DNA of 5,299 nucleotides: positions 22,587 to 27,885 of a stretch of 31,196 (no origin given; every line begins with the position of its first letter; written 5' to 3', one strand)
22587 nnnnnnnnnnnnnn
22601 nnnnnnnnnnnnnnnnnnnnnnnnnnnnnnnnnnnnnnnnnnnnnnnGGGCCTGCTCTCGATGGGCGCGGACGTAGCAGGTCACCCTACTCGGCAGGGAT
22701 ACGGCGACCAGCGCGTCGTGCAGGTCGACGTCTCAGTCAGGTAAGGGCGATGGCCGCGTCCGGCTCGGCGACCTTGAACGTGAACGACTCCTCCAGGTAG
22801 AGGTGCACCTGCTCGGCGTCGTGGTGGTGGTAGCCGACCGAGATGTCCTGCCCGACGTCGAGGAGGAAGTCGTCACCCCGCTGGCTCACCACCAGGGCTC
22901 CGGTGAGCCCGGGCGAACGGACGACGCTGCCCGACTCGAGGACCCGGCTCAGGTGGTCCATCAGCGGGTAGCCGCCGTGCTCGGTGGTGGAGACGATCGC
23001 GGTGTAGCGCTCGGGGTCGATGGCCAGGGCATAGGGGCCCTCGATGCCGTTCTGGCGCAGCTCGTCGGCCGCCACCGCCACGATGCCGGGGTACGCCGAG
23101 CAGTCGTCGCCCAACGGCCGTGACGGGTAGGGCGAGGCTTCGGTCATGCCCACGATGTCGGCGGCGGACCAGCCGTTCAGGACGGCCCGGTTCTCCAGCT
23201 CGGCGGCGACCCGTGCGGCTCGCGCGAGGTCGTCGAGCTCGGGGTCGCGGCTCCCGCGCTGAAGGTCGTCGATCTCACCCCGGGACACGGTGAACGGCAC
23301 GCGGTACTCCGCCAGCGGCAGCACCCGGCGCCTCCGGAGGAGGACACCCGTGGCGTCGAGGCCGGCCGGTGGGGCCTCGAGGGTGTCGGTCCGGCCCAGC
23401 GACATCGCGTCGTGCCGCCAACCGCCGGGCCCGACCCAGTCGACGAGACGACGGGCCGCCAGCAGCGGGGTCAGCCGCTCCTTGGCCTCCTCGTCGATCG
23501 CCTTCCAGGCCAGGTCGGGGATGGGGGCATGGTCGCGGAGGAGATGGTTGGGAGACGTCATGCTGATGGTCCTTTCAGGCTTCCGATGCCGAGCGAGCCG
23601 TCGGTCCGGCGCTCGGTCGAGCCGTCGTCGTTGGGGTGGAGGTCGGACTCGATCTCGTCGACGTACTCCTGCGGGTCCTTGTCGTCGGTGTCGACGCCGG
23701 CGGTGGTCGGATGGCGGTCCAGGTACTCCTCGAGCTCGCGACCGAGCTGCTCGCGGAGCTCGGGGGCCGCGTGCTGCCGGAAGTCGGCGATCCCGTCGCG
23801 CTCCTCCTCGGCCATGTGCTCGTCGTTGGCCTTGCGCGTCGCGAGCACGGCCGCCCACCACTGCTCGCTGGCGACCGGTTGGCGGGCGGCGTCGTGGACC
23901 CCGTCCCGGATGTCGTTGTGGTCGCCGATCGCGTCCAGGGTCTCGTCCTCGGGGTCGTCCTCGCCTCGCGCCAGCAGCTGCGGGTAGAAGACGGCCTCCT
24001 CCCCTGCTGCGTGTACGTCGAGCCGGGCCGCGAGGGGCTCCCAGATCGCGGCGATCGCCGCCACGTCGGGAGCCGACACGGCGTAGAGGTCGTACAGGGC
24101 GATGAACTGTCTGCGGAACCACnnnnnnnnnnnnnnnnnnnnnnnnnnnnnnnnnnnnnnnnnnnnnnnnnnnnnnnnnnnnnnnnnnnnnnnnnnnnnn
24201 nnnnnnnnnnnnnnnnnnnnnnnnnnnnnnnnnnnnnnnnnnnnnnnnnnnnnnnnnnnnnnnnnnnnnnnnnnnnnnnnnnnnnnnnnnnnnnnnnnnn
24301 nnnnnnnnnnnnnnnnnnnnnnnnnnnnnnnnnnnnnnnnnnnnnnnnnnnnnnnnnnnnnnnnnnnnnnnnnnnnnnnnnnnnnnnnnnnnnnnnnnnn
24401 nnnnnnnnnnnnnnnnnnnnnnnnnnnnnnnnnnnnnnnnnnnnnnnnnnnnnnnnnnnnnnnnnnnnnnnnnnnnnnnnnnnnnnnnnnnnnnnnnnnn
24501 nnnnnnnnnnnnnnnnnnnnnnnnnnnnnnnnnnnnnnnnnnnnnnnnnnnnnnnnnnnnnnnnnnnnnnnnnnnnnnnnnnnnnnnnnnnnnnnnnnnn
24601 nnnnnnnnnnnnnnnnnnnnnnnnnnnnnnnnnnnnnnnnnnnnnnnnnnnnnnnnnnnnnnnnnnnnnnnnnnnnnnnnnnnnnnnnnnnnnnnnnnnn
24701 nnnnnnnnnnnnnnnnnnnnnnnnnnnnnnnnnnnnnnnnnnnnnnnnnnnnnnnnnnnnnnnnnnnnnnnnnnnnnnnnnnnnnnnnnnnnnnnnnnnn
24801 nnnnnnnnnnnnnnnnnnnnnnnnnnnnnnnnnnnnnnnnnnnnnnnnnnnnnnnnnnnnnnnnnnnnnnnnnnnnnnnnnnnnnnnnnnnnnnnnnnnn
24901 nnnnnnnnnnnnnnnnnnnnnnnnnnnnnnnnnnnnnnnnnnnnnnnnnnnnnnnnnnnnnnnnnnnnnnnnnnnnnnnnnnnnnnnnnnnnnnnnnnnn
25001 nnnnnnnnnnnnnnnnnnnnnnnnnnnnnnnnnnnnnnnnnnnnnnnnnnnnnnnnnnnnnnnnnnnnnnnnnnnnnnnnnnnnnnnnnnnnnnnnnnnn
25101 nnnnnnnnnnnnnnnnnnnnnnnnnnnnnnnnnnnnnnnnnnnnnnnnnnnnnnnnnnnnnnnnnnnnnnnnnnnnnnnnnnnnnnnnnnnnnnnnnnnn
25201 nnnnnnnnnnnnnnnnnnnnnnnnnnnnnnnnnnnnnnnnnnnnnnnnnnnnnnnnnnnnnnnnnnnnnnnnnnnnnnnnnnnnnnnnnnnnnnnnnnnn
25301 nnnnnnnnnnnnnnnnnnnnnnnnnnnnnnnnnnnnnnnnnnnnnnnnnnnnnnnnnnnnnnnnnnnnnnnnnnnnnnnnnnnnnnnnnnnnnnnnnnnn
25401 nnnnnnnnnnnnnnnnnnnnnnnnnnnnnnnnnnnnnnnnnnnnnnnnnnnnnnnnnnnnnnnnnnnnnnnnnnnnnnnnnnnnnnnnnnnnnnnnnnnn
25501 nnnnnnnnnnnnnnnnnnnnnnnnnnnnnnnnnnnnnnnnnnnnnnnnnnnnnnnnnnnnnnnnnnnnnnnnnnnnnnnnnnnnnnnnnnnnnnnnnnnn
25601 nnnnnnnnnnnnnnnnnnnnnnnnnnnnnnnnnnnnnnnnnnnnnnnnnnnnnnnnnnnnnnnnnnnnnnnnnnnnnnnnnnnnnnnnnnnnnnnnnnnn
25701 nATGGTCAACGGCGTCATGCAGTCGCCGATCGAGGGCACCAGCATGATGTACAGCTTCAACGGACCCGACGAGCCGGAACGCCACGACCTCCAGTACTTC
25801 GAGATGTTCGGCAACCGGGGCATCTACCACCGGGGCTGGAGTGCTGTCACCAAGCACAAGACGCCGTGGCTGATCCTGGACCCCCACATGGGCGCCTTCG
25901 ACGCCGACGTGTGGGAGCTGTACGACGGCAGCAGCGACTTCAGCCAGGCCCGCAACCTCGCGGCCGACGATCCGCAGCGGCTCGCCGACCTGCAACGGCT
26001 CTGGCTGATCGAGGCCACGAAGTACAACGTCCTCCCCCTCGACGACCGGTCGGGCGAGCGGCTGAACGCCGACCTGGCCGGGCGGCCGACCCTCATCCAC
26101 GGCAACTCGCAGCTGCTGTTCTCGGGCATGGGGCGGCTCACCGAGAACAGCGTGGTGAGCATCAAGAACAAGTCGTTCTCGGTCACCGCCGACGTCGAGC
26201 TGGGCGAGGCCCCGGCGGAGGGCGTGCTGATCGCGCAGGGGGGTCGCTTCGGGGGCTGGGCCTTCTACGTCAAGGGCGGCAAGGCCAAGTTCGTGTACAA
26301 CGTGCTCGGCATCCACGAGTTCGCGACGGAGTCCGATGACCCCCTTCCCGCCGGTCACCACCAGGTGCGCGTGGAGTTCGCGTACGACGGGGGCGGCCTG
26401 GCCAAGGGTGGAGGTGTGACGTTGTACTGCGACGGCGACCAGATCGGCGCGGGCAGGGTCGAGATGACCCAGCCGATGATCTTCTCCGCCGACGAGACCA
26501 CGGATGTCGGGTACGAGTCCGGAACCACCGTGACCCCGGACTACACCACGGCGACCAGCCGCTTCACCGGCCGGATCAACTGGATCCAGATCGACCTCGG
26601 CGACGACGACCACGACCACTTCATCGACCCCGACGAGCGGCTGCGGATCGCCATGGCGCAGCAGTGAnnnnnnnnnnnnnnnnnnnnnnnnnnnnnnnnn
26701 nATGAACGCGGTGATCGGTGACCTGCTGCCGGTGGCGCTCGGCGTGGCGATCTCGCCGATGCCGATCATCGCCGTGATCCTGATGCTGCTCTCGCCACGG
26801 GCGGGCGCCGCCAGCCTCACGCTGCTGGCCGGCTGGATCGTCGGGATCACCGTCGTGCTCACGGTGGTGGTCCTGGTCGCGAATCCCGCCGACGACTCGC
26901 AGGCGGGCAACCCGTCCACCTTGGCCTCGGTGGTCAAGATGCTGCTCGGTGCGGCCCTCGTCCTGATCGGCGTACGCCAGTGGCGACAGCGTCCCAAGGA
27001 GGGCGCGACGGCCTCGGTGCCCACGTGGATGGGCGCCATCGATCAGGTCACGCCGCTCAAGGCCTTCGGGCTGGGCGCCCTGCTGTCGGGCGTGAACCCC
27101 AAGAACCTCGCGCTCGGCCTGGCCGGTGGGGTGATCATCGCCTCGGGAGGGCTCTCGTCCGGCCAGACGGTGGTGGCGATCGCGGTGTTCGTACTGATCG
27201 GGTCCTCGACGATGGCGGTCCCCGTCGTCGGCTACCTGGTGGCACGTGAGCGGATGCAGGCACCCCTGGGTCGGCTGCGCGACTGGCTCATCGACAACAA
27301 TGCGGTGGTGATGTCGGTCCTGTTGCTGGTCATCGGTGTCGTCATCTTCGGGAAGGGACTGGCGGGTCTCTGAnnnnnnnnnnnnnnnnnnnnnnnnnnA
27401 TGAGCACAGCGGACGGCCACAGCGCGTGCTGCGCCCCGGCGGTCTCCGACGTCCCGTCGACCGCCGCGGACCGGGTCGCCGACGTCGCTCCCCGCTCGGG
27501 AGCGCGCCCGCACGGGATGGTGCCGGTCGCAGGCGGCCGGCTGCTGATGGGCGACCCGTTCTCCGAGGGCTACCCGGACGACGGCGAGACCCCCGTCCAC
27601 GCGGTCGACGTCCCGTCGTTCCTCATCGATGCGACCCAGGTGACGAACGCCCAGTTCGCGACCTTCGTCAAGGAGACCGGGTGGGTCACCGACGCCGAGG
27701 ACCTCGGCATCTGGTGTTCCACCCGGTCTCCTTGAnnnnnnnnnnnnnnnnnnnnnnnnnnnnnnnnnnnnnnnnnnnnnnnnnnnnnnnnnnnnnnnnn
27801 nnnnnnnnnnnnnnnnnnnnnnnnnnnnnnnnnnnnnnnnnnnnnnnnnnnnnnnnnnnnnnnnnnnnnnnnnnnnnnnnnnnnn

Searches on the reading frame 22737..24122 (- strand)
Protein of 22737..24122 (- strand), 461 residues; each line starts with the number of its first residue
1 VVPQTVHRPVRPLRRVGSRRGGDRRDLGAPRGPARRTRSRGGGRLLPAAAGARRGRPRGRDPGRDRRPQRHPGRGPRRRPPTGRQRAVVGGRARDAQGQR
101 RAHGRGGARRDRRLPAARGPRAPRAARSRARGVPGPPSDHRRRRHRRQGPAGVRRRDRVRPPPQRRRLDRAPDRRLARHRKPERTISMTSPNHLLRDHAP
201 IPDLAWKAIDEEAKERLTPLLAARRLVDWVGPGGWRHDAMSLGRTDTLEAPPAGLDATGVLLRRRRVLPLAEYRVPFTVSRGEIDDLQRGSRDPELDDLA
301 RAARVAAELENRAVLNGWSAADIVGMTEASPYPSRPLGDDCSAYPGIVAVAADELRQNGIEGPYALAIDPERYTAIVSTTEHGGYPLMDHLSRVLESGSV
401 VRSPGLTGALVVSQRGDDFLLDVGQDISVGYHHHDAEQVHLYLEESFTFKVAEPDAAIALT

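Call 6: search_protein_families(library=pfam, proteins=[window:22737-24122:-], max_evalue=0.01)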
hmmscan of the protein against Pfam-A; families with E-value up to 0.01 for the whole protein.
window:22737-24122:- (461 aa): 1 family
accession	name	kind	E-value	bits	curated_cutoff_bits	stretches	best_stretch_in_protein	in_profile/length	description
PF04454.18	Linocin_M18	-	2.7e-74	250.1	24.3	1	192-448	2-253/253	Encapsulating protein for peroxidase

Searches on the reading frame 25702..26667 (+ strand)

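Call 55: search_protein_families(library=pfam, proteins=[window:25702-26667:+], max_evalue=0.001)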
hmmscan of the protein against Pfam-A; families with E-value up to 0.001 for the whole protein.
window:25702-26667:+ (321 aa): 1 family
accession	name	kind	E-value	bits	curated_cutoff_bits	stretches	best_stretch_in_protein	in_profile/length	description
PF13385.13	Laminin_G_3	-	0.00015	22.4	27.6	1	152-254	12-108/151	Concanavalin A-like lectin/glucanases superfamily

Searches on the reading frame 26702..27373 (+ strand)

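Call 55: search_protein_families(library=pfam, proteins=[window:26702-27373:+], max_evalue=0.001)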
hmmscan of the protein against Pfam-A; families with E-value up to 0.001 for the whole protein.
window:26702-27373:+ (223 aa): 1 family
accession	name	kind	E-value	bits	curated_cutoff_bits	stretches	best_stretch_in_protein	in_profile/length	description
PF11139.14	SfLAP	-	4.2e-48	164.1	35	1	8-220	1-212/213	Sap, sulfolipid-1-addressing protein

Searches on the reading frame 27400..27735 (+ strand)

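Call 55: search_protein_families(library=pfam, proteins=[window:27400-27735:+], max_evalue=0.001)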
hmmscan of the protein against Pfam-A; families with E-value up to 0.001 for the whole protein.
window:27400-27735:+ (111 aa): 1 family
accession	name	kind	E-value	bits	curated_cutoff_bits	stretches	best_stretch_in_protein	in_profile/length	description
PF03781.23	FGE-sulfatase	-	8.1e-14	52.3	23.3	1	38-99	3-62/255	Sulfatase-modifying factor enzyme 1-like domain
